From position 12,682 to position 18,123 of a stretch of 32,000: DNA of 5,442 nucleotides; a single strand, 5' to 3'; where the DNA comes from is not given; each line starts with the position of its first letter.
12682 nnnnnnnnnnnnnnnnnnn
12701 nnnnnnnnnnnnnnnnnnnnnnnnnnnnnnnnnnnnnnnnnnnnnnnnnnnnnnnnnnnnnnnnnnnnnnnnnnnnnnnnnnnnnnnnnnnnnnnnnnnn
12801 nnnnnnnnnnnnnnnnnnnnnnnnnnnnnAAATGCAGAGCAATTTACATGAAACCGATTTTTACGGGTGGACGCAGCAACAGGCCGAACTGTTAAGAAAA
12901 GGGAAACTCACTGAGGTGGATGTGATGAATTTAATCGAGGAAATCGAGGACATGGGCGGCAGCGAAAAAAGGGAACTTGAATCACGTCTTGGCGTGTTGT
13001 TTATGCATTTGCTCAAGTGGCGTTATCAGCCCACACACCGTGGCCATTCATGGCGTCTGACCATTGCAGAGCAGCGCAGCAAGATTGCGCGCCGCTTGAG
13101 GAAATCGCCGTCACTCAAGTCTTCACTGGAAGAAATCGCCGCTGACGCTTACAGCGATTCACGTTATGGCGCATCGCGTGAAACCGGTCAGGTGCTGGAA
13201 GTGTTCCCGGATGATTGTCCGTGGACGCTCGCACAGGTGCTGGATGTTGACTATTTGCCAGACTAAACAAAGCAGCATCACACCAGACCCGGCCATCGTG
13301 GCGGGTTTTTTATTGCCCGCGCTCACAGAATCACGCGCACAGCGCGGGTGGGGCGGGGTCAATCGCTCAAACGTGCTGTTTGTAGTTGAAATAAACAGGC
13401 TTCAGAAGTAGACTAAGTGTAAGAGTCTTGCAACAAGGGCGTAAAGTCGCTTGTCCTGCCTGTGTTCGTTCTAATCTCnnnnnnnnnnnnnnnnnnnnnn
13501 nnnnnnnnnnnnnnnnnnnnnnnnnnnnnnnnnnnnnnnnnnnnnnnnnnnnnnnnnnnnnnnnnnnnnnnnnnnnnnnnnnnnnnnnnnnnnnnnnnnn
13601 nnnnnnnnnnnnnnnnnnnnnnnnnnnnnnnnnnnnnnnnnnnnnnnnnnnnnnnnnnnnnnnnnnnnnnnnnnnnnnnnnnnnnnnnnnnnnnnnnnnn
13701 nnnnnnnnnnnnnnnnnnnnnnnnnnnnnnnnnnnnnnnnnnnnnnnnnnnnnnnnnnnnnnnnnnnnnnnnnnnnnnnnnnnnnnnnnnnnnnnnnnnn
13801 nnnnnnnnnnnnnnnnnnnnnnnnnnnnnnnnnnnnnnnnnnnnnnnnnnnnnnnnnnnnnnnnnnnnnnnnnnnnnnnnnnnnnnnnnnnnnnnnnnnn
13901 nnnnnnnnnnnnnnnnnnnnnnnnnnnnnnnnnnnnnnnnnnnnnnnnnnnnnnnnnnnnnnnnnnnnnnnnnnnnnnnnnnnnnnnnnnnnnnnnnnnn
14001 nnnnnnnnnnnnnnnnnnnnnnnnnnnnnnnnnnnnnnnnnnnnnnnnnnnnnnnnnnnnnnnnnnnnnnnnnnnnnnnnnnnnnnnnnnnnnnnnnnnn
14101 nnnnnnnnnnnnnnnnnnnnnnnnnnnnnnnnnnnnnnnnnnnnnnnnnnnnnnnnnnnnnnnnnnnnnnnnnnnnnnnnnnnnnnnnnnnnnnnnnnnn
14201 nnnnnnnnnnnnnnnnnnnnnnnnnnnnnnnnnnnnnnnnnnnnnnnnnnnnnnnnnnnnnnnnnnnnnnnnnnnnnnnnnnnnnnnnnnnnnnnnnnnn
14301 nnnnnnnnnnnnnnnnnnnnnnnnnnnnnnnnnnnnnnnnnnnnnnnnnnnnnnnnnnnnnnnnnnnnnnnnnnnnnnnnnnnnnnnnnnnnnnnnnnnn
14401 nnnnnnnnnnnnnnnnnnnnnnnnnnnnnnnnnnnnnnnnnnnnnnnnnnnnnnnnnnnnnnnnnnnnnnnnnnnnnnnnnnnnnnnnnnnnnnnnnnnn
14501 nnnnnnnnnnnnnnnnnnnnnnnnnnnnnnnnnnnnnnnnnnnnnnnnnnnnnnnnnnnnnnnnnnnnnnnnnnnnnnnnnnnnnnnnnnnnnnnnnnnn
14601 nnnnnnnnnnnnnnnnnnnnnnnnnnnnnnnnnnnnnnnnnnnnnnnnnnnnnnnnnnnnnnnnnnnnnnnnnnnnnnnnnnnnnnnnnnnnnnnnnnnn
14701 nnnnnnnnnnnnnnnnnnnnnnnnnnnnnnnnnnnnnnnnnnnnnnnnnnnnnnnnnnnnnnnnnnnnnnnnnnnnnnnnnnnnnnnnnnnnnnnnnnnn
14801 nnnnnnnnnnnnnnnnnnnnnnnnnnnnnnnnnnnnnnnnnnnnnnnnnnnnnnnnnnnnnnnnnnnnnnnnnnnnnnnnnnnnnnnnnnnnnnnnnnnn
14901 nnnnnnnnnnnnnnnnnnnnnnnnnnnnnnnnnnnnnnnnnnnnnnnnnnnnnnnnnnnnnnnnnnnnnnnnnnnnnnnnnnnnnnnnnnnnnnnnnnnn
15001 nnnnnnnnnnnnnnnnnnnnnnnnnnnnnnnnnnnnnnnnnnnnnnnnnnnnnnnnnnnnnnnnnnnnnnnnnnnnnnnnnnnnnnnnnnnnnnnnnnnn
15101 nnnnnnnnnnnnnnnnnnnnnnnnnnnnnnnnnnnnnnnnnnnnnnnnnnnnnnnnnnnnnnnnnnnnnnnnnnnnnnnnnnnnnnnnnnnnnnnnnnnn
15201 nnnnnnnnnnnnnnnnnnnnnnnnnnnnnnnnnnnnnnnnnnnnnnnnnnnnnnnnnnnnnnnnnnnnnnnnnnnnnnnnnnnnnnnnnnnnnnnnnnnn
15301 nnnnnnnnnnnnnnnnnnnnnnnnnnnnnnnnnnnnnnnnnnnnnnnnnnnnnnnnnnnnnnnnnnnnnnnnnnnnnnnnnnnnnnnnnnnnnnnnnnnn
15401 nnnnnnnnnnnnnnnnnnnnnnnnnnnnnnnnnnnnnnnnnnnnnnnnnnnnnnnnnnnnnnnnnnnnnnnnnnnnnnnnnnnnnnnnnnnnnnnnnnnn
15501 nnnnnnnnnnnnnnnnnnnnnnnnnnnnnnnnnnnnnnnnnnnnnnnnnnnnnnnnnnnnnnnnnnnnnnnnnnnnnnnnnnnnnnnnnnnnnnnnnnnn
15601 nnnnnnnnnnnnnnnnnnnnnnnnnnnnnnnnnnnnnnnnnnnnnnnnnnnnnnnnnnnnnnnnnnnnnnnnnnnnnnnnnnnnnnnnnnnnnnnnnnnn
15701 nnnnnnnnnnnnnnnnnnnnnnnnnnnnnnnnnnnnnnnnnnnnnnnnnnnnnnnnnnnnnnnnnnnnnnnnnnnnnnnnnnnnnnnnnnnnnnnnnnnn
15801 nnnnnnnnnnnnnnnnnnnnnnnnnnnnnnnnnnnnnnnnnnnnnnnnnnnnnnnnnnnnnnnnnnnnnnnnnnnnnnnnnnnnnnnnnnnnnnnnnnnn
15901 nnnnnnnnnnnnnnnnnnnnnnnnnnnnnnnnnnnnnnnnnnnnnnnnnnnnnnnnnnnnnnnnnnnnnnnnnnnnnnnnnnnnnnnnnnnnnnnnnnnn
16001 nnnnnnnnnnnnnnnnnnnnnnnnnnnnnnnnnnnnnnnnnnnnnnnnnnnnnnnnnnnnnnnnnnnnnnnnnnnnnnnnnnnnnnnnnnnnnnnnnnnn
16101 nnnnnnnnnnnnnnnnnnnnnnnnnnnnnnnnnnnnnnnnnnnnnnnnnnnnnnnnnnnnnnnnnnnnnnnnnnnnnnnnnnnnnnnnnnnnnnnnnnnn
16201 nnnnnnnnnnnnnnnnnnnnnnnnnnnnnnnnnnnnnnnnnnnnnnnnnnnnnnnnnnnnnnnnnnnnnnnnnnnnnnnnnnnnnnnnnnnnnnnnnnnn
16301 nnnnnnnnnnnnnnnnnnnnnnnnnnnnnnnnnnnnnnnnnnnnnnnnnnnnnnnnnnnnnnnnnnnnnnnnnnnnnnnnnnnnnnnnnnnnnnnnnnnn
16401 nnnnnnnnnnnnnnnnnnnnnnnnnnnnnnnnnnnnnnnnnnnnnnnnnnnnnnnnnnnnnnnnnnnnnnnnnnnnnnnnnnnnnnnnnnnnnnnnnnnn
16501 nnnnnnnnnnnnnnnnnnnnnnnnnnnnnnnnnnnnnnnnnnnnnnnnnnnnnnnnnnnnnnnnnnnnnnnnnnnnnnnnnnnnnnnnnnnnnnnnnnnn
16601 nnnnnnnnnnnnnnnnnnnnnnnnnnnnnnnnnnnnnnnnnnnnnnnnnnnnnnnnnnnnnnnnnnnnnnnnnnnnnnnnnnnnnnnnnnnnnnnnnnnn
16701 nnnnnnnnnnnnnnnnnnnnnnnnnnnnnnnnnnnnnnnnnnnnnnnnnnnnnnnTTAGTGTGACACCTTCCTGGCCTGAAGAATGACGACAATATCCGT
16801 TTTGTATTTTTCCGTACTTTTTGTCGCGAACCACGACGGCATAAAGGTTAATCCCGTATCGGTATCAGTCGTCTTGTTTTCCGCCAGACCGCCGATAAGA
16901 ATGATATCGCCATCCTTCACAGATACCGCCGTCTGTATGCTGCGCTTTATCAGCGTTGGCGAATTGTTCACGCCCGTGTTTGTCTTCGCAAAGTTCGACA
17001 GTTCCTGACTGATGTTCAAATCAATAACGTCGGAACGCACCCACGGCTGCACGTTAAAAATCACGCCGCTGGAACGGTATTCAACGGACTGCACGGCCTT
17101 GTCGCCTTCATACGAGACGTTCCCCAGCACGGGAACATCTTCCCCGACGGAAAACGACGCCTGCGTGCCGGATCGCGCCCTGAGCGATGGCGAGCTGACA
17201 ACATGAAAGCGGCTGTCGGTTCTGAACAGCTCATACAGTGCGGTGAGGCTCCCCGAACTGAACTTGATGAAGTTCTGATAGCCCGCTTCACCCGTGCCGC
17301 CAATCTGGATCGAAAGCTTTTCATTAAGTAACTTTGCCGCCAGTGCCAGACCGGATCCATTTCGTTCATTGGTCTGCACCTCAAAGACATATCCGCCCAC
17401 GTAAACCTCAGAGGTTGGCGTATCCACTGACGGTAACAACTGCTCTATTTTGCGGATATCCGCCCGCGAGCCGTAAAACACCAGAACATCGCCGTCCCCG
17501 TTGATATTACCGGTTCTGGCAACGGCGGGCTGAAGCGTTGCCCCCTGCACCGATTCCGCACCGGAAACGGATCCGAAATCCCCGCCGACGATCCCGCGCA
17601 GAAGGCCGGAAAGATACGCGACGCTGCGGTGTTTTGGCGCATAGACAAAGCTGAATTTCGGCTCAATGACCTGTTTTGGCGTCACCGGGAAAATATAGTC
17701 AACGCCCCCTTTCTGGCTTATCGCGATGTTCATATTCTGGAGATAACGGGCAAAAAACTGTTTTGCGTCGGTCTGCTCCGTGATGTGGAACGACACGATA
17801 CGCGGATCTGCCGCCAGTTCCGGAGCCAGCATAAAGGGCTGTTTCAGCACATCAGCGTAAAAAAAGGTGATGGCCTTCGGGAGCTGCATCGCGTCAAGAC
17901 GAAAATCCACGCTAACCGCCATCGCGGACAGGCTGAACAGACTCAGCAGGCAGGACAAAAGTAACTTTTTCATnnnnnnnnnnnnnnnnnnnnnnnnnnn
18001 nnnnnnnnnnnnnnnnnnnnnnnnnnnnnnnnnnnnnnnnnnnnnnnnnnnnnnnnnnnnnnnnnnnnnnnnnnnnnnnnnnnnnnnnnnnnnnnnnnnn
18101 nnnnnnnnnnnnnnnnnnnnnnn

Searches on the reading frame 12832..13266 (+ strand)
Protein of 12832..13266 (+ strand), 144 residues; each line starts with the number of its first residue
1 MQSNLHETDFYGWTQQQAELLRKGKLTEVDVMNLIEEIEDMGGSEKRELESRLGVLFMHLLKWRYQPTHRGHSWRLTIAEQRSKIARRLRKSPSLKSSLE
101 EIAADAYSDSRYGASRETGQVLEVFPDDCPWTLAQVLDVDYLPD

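Call 54: search_protein_families(library=pfam, proteins=[window:12832-13266:+], max_evalue=0.001)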
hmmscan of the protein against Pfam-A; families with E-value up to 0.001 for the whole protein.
window:12832-13266:+ (144 aa): 1 family
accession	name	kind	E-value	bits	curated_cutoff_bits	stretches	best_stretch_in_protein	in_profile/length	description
PF01724.21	DUF29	-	5.8e-52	176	22.5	1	5-142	1-138/138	Domain of unknown function DUF29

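Call 55: search_protein_families(library=phrogs, proteins=[window:12832-13266:+], max_evalue=0.001)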
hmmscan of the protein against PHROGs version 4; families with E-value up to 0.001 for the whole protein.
window:12832-13266:+ (144 aa): 1 family
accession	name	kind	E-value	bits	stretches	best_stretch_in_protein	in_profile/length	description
phrog_11797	-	unknown function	9.6e-38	130.4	1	6-143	5-142/143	-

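Call 73: find_encoding_contigs(protein=window:12832-13266:+, flank=6000, max_places=10)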
Protein window:12832-13266:+ (144 aa): 1 contig read that carries it; 1 place shown.
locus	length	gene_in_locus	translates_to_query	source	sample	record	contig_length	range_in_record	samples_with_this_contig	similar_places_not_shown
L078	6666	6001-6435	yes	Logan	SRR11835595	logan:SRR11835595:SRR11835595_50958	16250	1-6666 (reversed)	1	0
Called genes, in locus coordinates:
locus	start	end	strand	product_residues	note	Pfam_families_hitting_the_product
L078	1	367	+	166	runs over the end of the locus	PF21822:Phage_TAC_15 (weak)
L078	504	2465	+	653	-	PF20155:TMP_3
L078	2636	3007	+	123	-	-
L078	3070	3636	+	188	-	PF21821:Dit_like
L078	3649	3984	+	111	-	-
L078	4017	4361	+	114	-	PF05106:Phage_holin_3_1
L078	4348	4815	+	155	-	-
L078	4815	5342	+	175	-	PF10721:DUF2514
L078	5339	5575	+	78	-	PF24729:Acb2_Tad1_hairpin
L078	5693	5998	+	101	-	-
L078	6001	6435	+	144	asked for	PF01724:DUF29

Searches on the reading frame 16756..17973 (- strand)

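Call 29: search_protein_families(library=pfam, proteins=[window:16756-17973:-], max_evalue=0.01)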
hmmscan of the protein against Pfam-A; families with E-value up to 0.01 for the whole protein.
window:16756-17973:- (405 aa): 2 families
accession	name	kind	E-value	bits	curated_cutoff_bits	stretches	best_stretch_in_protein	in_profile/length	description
PF00263.26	Secretin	-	4.2e-25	88.7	27.5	1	251-400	3-165/169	Bacterial type II and III secretion system protein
PF03958.22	Secretin_N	-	0.00014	22.5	28.2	1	109-187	2-67/69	Bacterial type II/III secretion system short domain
